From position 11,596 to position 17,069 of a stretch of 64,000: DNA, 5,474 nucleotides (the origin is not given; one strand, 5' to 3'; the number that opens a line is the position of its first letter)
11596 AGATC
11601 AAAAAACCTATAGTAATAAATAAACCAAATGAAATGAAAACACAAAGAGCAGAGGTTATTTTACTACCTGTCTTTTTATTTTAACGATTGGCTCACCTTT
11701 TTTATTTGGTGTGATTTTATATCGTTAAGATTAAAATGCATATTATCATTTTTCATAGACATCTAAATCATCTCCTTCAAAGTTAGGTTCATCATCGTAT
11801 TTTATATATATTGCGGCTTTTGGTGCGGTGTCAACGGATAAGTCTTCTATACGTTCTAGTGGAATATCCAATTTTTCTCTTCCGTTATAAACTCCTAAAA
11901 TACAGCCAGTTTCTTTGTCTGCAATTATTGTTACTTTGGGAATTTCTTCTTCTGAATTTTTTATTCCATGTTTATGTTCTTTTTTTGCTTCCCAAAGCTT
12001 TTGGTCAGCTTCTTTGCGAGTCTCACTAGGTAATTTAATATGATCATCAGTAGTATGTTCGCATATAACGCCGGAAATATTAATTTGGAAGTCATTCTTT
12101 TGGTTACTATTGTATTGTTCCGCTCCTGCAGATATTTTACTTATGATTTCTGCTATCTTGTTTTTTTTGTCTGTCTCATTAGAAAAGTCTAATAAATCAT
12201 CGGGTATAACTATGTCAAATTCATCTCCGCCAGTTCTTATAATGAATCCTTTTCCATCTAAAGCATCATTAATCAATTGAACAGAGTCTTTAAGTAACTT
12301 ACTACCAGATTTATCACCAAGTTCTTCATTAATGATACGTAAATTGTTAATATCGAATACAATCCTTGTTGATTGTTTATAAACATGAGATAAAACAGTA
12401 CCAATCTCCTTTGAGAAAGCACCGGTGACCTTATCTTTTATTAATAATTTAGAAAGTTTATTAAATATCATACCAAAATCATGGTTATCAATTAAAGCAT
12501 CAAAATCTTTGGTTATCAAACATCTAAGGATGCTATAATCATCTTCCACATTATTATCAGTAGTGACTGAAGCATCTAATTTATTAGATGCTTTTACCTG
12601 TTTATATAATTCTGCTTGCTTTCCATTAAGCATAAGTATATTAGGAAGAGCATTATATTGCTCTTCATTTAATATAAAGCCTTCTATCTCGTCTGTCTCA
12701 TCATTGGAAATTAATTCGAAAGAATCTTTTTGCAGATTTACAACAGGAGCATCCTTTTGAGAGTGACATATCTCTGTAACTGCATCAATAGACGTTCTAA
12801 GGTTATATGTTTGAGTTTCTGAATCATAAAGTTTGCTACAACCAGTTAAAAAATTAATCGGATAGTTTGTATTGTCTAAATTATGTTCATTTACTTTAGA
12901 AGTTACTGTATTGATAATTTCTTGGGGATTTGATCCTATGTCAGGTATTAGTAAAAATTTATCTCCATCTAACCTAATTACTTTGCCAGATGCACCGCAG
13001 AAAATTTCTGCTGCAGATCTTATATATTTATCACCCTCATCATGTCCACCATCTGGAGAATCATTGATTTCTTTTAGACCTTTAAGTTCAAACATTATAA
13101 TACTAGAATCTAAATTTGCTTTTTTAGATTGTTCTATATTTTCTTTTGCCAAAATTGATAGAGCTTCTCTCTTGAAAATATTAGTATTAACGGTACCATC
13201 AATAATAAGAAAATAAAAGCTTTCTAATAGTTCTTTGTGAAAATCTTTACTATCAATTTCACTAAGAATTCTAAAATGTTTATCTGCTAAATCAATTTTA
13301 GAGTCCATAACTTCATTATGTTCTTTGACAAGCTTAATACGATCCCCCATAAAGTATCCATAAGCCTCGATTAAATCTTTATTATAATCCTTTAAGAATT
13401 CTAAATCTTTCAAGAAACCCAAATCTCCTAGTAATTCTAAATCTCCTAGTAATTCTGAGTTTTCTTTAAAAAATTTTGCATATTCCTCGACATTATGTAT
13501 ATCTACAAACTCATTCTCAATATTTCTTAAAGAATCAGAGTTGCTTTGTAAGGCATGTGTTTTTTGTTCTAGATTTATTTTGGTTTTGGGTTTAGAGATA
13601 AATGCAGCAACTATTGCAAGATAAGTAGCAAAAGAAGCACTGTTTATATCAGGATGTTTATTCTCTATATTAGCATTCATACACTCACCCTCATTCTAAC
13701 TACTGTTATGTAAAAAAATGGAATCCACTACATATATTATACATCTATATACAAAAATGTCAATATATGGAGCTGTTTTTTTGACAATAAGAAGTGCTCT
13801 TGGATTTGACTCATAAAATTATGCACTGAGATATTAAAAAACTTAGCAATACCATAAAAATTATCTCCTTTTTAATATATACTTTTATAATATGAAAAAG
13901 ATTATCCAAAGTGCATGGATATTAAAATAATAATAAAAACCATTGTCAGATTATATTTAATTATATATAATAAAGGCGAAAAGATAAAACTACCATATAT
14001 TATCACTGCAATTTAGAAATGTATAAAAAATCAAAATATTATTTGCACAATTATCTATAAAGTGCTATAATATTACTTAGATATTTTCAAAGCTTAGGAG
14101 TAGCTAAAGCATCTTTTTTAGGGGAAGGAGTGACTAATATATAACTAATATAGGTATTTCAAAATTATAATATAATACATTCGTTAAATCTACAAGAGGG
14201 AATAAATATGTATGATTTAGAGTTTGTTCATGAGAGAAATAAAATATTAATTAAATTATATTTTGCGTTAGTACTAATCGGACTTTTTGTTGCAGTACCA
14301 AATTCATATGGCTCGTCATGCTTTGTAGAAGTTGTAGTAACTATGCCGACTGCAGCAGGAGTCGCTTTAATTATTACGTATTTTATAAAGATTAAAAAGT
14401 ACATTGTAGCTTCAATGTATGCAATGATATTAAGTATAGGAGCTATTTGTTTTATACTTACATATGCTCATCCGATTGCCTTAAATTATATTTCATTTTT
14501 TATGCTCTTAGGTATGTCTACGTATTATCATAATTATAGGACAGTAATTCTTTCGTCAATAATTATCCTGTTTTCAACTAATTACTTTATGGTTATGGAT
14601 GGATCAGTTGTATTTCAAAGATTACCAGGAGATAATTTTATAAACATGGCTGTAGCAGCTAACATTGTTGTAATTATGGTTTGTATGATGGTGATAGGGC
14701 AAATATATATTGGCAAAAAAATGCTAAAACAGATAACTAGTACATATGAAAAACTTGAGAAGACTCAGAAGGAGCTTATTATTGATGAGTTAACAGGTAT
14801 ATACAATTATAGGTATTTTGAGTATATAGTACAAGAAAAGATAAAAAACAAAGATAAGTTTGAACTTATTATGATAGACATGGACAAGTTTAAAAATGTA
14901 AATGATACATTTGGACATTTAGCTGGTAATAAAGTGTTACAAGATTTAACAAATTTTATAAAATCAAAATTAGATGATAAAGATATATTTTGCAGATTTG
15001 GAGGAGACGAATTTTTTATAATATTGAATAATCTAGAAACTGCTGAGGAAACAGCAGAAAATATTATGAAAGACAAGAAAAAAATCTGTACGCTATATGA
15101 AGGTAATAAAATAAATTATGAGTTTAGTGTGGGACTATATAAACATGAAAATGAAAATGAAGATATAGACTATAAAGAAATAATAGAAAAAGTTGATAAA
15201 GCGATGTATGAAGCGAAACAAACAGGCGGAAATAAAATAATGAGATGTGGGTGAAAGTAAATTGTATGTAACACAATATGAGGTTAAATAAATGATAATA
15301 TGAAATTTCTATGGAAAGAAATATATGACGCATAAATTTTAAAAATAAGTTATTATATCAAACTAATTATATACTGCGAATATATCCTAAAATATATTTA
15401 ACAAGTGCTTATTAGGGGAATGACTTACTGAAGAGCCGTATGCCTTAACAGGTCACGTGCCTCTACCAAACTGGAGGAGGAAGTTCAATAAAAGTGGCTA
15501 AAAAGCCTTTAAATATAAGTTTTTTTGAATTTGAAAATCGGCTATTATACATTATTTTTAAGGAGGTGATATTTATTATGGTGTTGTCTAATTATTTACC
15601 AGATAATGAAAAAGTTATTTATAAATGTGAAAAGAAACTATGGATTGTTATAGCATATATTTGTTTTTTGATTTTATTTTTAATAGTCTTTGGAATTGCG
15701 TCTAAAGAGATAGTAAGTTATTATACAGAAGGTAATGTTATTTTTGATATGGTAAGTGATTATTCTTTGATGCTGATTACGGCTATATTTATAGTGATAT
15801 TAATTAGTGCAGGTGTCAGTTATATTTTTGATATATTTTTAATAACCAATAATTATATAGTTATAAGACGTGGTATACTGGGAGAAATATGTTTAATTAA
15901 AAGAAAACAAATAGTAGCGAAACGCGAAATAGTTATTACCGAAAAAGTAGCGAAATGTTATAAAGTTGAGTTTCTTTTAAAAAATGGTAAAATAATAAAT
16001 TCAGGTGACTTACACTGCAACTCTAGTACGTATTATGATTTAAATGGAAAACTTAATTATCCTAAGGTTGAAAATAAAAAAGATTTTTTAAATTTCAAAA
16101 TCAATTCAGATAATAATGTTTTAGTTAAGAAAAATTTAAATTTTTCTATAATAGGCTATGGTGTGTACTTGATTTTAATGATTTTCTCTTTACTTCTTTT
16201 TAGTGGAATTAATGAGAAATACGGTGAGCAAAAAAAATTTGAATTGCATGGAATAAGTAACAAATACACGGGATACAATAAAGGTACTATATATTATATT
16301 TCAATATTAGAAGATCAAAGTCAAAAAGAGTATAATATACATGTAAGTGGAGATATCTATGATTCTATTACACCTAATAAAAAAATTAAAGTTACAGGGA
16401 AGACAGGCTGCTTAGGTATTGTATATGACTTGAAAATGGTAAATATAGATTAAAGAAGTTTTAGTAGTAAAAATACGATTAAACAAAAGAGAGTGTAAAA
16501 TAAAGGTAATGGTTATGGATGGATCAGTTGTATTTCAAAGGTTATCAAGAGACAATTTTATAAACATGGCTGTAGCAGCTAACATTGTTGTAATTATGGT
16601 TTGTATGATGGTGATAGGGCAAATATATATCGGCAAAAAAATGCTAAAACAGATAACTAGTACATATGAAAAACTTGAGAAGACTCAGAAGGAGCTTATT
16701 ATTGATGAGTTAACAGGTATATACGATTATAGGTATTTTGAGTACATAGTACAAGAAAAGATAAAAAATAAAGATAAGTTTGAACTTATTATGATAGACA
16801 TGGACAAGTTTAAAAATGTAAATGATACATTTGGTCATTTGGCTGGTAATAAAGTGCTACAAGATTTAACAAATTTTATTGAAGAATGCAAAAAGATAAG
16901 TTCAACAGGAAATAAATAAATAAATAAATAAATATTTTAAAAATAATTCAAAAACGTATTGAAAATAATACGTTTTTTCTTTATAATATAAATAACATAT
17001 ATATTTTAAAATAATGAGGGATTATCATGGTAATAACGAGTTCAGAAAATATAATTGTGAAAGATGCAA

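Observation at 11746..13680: Stand-alone tandem GGDEF protein: degenerate first domain, active-looking second domain with Ser at the guanine-specificity position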

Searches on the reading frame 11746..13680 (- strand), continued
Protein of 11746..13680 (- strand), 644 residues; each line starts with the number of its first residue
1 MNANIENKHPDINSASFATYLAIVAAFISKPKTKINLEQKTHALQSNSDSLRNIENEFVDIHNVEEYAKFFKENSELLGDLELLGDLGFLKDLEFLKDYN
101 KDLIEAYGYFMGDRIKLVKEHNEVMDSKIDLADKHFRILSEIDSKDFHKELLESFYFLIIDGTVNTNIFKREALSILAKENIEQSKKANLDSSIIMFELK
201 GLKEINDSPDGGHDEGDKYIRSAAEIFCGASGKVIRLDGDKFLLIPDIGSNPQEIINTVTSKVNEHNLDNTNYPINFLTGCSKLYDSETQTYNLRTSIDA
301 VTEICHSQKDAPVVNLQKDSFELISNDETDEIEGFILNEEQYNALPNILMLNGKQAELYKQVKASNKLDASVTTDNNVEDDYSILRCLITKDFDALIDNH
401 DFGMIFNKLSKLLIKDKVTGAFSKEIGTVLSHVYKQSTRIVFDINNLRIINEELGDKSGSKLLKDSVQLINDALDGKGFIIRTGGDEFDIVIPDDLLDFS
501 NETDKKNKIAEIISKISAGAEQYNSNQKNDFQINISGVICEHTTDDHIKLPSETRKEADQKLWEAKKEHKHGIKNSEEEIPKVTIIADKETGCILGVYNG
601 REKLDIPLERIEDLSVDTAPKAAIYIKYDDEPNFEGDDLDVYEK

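Call 55: fold_search(model_id=the predicted structure, library=pdb)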
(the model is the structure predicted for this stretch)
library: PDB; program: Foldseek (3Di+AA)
matches with E <= 10: 787; with E <= 0.001: 94
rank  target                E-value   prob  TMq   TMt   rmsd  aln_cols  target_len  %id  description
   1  4wxo_A                3.3e-09  1.00  0.21  0.68   5.1       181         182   19  SadC (300-487) from Pseudomonas aeruginosa PAO1 (released 2015-11-18)
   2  5euh_A                9.4e-09  1.00  0.21  0.74   2.9       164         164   19  Crystal structure of the c-di-GMP-bound GGDEF domain of P. fluorescens GcbC (released 2015-12-30)
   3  5llx_A                1.4e-08  1.00  0.22  0.21  33.1       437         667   14  Bacteriophytochrome activated diguanylyl cyclase from Idiomarina species A28L with GTP bound (released 2017-03-15)
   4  3bre_B                2.2e-08  1.00  0.22  0.40  13.8       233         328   14  Crystal Structure of P.aeruginosa PA3702 (released 2008-04-01)
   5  3i5c_B                2.5e-08  1.00  0.20  0.59  10.8       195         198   16  Crystal structure of a fusion protein containing the leucine zipper of GCN4 and the GGDEF domain of WspR from Pseudomo (released 2009-08-18)
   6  7e6g_A                3.5e-08  1.00  0.23  0.52  11.8       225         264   16  Crystal structure of diguanylate cyclase SiaD in complex with its activator SiaC from Pseudomonas aeruginosa (released 2021-09-22)
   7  9g85_C                4.0e-08  1.00  0.20  0.28   4.7       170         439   18  Structure of Response regulator PleD in complex with c-diGMP and ppGpp (released 2025-08-06)
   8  6et7_B                4.2e-08  1.00  0.22  0.22   8.1       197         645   19  Activated heterodimer of the bacteriophytochrome regulated diguanylyl cyclase variant - S505V A526V - from Idiomarina  (released 2018-06-13)
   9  4urs_A                4.5e-08  1.00  0.21  0.74   3.2       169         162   21  Crystal Structure of GGDEF domain from T.maritima (released 2014-10-08)
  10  6et7_A                5.6e-08  1.00  0.22  0.22  29.7       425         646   16  Activated heterodimer of the bacteriophytochrome regulated diguanylyl cyclase variant - S505V A526V - from Idiomarina  (released 2018-06-13)
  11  9g85_A                6.7e-08  1.00  0.19  0.27   4.8       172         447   18  Structure of Response regulator PleD in complex with c-diGMP and ppGpp (released 2025-08-06)
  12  9g85_B                7.5e-08  1.00  0.20  0.28   4.3       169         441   19  Structure of Response regulator PleD in complex with c-diGMP and ppGpp (released 2025-08-06)
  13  3i5c_A                8.0e-08  1.00  0.20  0.59   9.7       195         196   16  Crystal structure of a fusion protein containing the leucine zipper of GCN4 and the GGDEF domain of WspR from Pseudomo (released 2009-08-18)
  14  7e6g_B                8.9e-08  1.00  0.22  0.51  10.6       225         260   16  Crystal structure of diguanylate cyclase SiaD in complex with its activator SiaC from Pseudomonas aeruginosa (released 2021-09-22)
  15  9g85_D                9.5e-08  1.00  0.20  0.29   4.4       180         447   18  Structure of Response regulator PleD in complex with c-diGMP and ppGpp (released 2025-08-06)
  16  6d9m                  1.1e-07  1.00  0.20  0.37   7.3       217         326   18  T4-Lysozyme fusion to Geobacter GGDEF (released 2019-04-10)
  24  3ign                  1.9e-07  1.00  0.21  0.73   3.5       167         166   22  Crystal Structure of the GGDEF domain from Marinobacter aquaeolei diguanylate cyclase complexed with c-di-GMP - Northeas (released 2009-08-11)
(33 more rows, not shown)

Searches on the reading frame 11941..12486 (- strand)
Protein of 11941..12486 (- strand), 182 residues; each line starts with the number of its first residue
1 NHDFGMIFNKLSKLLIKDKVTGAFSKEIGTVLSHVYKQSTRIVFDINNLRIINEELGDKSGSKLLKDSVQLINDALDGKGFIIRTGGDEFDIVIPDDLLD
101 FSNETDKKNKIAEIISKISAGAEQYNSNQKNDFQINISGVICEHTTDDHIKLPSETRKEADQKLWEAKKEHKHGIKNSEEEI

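Call 37: find_homologous_proteins(query=window:11941-12486:-, max_evalue=0.001)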
Query window:11941-12486:-: 96 candidates shared short words with the query, none scored E <= 0.001.

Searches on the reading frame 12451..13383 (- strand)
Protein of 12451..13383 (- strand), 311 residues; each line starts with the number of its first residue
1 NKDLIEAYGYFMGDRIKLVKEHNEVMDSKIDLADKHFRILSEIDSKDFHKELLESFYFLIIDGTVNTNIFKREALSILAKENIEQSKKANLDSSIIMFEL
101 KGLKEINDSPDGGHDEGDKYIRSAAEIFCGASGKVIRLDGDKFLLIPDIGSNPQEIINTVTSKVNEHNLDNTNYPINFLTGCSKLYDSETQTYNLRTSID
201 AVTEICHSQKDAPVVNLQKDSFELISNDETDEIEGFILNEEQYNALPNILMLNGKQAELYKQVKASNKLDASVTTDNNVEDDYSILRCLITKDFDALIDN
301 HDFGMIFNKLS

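Call 58: predict_structure(alignment_id=A2)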
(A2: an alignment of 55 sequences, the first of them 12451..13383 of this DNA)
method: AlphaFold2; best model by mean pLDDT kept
length: 311 residues; sequences in the alignment: 55
mean_pLDDT: 73.1   pTM: 0.62
mean pLDDT of the five models: 73.1, 71.6, 70.5, 70.0, 68.6
residues with pLDDT >= 90: 142; 70-90: 26; 50-70: 61; < 50: 82
segments of 3 or more residues with pLDDT < 50: 1-6, 11-13, 15-17, 25-27, 215-223, 228-238, 246-256, 266-280, 286-290
pLDDT, mean of each block of 10 residues (from residue 1): 45 49 49 61 69 83 83 94 96 97 95 93 96 95 97 96 97 95 96 94 95 57 48 46 51 48 47 37 49 58 52 42
secondary structure, 60 per line:
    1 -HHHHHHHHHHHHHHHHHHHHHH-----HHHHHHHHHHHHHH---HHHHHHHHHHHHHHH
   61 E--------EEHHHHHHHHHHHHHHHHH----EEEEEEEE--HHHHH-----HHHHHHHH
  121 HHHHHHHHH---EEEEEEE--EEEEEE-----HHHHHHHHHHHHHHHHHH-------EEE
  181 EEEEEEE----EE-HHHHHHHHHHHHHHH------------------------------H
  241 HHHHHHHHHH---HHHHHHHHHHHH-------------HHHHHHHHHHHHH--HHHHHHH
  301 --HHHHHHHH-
elements in order: H2-23 H29-42 H46-60 H72-88 E93-100 H103-107 H113-129 E133-139 E142-147 H153-170 E178-187 H195-209 H240-250 H254-265 H279-291 H294-300 H303-310

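Call 63: fold_search(model_id=the predicted structure, library=pdb)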
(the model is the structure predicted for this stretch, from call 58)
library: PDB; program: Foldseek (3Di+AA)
matches with E <= 10: 593; with E <= 0.001: 83
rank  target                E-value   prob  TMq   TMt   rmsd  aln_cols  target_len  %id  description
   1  7e6g_A                6.2e-09  1.00  0.43  0.50  17.8       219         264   15  Crystal structure of diguanylate cyclase SiaD in complex with its activator SiaC from Pseudomonas aeruginosa (released 2021-09-22)
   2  7e6g_B                6.2e-08  1.00  0.41  0.49  17.8       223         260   15  Crystal structure of diguanylate cyclase SiaD in complex with its activator SiaC from Pseudomonas aeruginosa (released 2021-09-22)
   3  4zmu_B                8.4e-08  1.00  0.42  0.39  13.0       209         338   17  Dcsbis, a diguanylate cyclase from Pseudomonas aeruginosa (released 2016-05-04)
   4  3i5c_A                1.1e-07  1.00  0.39  0.59   8.2       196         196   18  Crystal structure of a fusion protein containing the leucine zipper of GCN4 and the GGDEF domain of WspR from Pseudomo (released 2009-08-18)
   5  6ttr_B                2.6e-07  1.00  0.46  0.70   5.9       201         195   16  Crystal Structure of the coiled coil and GGDEF domain of DgcB from Caulobacter crescentus in complex with c-di-GMP (released 2021-01-13)
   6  6et7_B                2.7e-07  1.00  0.43  0.21  10.3       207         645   16  Activated heterodimer of the bacteriophytochrome regulated diguanylyl cyclase variant - S505V A526V - from Idiomarina  (released 2018-06-13)
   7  3i5a                  2.9e-07  1.00  0.45  0.44  15.5       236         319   17  Crystal structure of full-length WpsR from Pseudomonas syringae (released 2009-08-18)
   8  6d9m                  3.1e-07  1.00  0.43  0.42   2.8       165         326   17  T4-Lysozyme fusion to Geobacter GGDEF (released 2019-04-10)
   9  6zxb_A                3.3e-07  1.00  0.43  0.45   5.7       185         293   18  Diguanylate cyclase DgcR (I-site mutant) in native state (released 2021-03-31)
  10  3bre_A                3.7e-07  1.00  0.44  0.42  17.4       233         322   18  Crystal Structure of P.aeruginosa PA3702 (released 2008-04-01)
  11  5llw_B                3.9e-07  1.00  0.43  0.21   6.7       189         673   16  Bacteriophytochrome activated diguanylyl cyclase from Idiomarina species A28L (released 2017-03-15)
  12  6ttr_A                4.9e-07  1.00  0.46  0.72   5.1       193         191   16  Crystal Structure of the coiled coil and GGDEF domain of DgcB from Caulobacter crescentus in complex with c-di-GMP (released 2021-01-13)
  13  8c05                  4.9e-07  1.00  0.43  0.43   7.2       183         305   20  LOV-activated diguanylate cyclase, dark-state structure (released 2023-07-19)
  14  6zxm_A                4.9e-07  1.00  0.41  0.43   7.2       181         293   18  Diguanylate cyclase DgcR in complex with c-di-GMP (released 2021-03-31)
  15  5llw_A                6.2e-07  1.00  0.43  0.21   5.4       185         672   17  Bacteriophytochrome activated diguanylyl cyclase from Idiomarina species A28L (released 2017-03-15)
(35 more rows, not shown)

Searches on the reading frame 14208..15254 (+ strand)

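Call 13: search_protein_families(library=pfam, proteins=[window:14208-15254:+], max_evalue=0.001)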
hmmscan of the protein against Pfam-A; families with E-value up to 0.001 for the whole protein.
window:14208-15254:+ (348 aa): 1 family
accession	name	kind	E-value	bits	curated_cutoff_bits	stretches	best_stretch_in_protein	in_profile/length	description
PF00990.26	GGDEF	-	1.4e-36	126.1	23.8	1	192-343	3-161/161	Diguanylate cyclase, GGDEF domain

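Call 26: search_protein_families(library=padloc, proteins=[window:14208-15254:+], max_evalue=0.01)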
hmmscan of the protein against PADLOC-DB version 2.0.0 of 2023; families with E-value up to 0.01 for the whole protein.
window:14208-15254:+ (348 aa): 0 families

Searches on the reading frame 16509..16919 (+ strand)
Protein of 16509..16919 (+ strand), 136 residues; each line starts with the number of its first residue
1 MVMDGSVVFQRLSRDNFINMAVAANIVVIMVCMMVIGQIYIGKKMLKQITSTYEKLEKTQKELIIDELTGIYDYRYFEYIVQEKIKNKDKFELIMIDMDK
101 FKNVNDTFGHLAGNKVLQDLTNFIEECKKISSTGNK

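Call 13: search_protein_families(library=pfam, proteins=[window:16509-16919:+], max_evalue=0.001)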
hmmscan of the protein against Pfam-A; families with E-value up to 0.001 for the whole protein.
window:16509-16919:+ (136 aa): 1 family
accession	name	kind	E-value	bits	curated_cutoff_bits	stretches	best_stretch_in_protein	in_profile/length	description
PF00990.26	GGDEF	-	1.2e-15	58.1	23.8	1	65-127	3-69/161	Diguanylate cyclase, GGDEF domain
